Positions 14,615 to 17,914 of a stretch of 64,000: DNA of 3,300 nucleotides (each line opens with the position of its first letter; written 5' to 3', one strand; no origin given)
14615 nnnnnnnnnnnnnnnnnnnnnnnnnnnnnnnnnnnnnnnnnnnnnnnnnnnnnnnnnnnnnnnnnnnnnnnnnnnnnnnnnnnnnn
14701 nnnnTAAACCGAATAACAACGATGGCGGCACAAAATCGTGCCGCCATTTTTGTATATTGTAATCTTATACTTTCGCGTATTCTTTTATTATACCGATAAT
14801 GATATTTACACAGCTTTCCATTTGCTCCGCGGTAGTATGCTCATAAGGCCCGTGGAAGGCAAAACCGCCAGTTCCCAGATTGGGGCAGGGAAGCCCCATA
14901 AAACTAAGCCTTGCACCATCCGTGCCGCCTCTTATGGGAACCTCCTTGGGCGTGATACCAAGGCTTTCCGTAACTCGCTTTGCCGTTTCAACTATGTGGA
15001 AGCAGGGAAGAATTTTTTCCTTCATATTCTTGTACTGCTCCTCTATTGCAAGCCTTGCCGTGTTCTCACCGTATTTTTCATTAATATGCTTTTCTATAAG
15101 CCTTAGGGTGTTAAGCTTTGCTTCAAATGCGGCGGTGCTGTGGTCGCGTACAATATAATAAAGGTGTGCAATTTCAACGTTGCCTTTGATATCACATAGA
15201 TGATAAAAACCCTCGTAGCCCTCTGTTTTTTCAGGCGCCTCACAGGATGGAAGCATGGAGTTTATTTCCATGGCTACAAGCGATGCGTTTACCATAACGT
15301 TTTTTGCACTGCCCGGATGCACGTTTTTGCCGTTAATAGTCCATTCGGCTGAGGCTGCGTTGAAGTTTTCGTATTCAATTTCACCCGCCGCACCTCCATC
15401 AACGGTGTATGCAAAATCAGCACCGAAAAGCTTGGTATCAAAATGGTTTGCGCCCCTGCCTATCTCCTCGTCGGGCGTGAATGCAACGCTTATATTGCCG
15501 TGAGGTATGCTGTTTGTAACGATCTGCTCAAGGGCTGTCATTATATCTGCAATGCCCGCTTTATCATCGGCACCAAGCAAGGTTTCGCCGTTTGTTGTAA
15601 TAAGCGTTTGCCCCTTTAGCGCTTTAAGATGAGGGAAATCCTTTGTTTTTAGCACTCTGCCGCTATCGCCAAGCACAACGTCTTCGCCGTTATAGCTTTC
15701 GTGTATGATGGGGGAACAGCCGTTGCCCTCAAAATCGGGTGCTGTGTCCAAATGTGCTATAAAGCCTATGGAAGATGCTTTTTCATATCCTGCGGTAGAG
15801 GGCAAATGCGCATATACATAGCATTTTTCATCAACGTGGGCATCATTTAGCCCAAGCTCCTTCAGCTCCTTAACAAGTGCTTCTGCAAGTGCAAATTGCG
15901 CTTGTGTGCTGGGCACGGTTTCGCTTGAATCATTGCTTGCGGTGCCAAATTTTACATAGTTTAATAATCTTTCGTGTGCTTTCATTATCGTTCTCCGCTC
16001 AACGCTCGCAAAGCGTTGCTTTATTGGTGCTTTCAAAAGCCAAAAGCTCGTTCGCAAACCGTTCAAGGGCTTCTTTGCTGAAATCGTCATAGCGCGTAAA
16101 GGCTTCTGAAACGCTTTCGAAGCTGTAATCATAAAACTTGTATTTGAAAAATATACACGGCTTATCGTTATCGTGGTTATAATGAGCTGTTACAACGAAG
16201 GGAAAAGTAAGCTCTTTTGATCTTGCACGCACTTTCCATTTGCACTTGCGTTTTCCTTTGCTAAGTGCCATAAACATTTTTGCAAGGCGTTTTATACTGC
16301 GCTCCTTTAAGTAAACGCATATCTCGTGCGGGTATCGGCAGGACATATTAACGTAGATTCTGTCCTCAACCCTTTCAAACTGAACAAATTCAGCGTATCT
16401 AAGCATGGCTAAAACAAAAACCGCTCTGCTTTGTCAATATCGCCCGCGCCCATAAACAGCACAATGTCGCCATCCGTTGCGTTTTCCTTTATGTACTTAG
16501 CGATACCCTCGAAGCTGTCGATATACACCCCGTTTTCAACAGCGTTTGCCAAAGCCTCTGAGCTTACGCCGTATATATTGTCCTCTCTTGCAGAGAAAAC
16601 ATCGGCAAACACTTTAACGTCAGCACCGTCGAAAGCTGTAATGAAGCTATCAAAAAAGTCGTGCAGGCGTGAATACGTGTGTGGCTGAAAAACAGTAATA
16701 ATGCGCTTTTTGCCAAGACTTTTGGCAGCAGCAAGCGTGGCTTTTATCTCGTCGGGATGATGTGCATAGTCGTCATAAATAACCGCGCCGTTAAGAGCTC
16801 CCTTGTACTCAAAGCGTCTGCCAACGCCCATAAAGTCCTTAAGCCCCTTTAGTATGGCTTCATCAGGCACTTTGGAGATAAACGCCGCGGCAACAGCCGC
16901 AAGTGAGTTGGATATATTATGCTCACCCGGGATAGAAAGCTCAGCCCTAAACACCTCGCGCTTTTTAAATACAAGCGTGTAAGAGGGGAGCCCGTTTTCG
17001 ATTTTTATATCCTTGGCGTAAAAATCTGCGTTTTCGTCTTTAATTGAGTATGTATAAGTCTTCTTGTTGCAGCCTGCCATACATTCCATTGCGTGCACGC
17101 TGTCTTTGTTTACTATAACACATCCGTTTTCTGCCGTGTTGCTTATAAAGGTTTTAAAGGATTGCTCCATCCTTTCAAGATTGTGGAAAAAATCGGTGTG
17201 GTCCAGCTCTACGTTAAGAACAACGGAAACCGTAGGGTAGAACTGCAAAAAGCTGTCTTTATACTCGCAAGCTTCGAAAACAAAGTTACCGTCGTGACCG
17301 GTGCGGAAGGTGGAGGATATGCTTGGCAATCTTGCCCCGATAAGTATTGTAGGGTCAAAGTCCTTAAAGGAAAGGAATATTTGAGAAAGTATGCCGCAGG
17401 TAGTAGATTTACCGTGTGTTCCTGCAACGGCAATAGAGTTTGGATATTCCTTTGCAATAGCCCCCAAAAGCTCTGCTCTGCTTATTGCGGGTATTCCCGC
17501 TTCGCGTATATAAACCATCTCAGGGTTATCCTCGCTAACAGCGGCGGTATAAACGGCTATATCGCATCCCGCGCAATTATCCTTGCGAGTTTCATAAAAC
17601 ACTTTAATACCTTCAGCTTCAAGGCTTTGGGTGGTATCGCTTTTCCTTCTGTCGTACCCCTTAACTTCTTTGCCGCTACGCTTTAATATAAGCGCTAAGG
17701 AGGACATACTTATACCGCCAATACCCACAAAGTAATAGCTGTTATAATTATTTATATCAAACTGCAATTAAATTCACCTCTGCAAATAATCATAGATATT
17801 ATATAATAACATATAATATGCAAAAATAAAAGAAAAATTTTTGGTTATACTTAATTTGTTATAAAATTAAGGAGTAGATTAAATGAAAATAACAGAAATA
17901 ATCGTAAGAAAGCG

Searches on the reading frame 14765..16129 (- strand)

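Call 62: search_protein_families(library=pfam, proteins=[window:14765-16129:-], max_evalue=0.00001)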
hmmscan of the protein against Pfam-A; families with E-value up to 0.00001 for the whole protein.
window:14765-16129:- (454 aa): 3 families
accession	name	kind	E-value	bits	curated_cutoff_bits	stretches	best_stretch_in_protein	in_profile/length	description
PF01546.33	Peptidase_M20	-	3.9e-12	47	24.6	1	187-449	34-205/206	Peptidase family M20/M25/M40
PF07687.19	M20_dimer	-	3.4e-11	43.5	21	1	253-355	1-105/107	Peptidase dimerisation domain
PF05343.19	Peptidase_M42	-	2.7e-07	30.4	23.2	0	187-250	133-195/292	M42 glutamyl aminopeptidase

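Call 71: search_protein_families(library=ncbifam, proteins=[window:14765-16129:-], max_evalue=0.00001)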
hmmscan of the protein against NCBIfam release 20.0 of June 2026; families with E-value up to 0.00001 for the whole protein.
window:14765-16129:- (454 aa): 10 families
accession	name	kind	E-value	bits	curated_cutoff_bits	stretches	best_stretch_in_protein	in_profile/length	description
NF003976.0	PRK05469.1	subfamily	8.8e-171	568.2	255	1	50-452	4-406/409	tripeptide aminopeptidase PepT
TIGR01882.1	peptidase-T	equivalog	1.5e-148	495.1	285.75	1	53-452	7-407/410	peptidase T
NF009920.0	PRK13381.1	subfamily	1.2e-129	432.8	293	1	48-453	6-410/412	peptidase T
TIGR01883.1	PepT-like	hypoth_equivalog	1.1e-30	106.8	274.25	1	176-448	88-360/361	peptidase T-like protein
TIGR01893.1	aa-his-dipept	subfamily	3e-10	39.4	343.75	1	176-251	98-170/478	beta-Ala-His dipeptidase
NF006326.0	PRK08554.1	equivalog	1.9e-09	36.9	354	0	187-227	110-150/446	peptidase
NF006399.0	PRK08651.1-2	equivalog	1.2e-08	34.4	381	0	380-448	332-401/405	succinyl-diaminopimelate desuccinylase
TIGR01910.1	DapE-ArgE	subfamily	5.9e-08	32.3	217.6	1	188-441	105-371/373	ArgE/DapE family deacylase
NF006400.0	PRK08651.1-3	equivalog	6.4e-08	31.8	374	0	187-271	122-210/410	succinyl-diaminopimelate desuccinylase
NF010589.0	PRK13983.1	equivalog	5.8e-06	25.5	333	0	188-293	126-239/409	M20 family metallo-hydrolase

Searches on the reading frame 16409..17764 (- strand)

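Call 62: search_protein_families(library=pfam, proteins=[window:16409-17764:-], max_evalue=0.00001)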
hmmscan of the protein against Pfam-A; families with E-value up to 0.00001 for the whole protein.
window:16409-17764:- (451 aa): 3 families
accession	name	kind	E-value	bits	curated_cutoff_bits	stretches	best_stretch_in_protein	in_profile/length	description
PF08245.18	Mur_ligase_M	-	1.3e-26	94.2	24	1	113-294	1-200/200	Mur ligase middle domain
PF01225.30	Mur_ligase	-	5.6e-24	84.8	21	1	10-107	2-94/95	Mur ligase family, catalytic domain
PF02875.26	Mur_ligase_C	-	2e-22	80.8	28.4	1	316-441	1-127/127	Mur ligase, glutamate ligase domain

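Call 71: search_protein_families(library=ncbifam, proteins=[window:16409-17764:-], max_evalue=0.00001)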
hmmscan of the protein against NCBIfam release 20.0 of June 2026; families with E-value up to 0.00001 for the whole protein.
window:16409-17764:- (451 aa): 23 families
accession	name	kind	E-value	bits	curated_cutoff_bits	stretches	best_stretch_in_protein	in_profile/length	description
TIGR01082.1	murC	equivalog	1.5e-130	436.3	335.1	1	10-449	2-447/449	UDP-N-acetylmuramate--L-alanine ligase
NF011171.0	PRK14573.1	equivalog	1.1e-71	241.8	1015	1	7-445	4-439/809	bifunctional UDP-N-acetylmuramate--L-alanine ligase/D-alanine--D-alanine ligase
TIGR01081.1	mpl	equivalog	1.7e-53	182.2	388.7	1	12-443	4-436/448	UDP-N-acetylmuramate:L-alanyl-gamma-D-glutamyl-meso-diaminopimelate ligase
NF001126.0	PRK00139.1-4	equivalog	2.9e-33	115.2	373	1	179-359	196-374/486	UDP-N-acetylmuramoyl-L-alanyl-D-glutamate--2,6-diaminopimelate ligase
TIGR01087.1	murD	equivalog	3e-29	102.4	211.95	1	17-437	8-415/441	UDP-N-acetylmuramoyl-L-alanine--D-glutamate ligase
NF053645.1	pMurC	equivalog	4.1e-29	101.6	560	2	239-358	279-395/492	pseudomurein biosynthesis peptide ligase pMurC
NF053648.1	pMurE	equivalog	4.7e-27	94.8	600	1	177-358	190-359/464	pseudomurein biosynthesis peptide ligase pMurE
NF008896.0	PRK11929.1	equivalog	7e-24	83.7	1023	1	177-439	680-943/965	bifunctional UDP-N-acetylmuramoyl-L-alanyl-D-glutamate--2,6-diaminopimelate ligase MurE/UDP-N-acetylmuramoyl-tripeptide--D-alanyl-D-alanine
NF053646.1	pMurD1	equivalog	1.1e-23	83.7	610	2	179-446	187-447/465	pseudomurein biosynthesis peptide ligase pMurD1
TIGR01143.1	murF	subfamily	2.3e-23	82.8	288.6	1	177-358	150-330/418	UDP-N-acetylmuramoyl-tripeptide--D-alanyl-D-alanine ligase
NF001124.0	PRK00139.1-2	equivalog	1e-22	80.6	476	1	182-359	204-383/500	UDP-N-acetylmuramoyl-L-alanyl-D-glutamate--2,6-diaminopimelate ligase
TIGR01085.1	murE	subfamily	4.7e-21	75.2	257.3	1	179-359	180-364/472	UDP-N-acetylmuramyl-tripeptide synthetase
NF001123.0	PRK00139.1-1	equivalog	1.9e-15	56.5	586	1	178-359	198-382/493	UDP-N-acetylmuramoyl-L-alanyl-D-glutamate--2,6-diaminopimelate ligase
NF008041.0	PRK10773.1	equivalog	3.5e-15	55.7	551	1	177-349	176-347/453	UDP-N-acetylmuramoyl-tripeptide--D-alanyl-D-alanine ligase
TIGR02068.2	cya_phycin_syn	equivalog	1.2e-13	50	850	1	179-360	567-764/862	cyanophycin synthetase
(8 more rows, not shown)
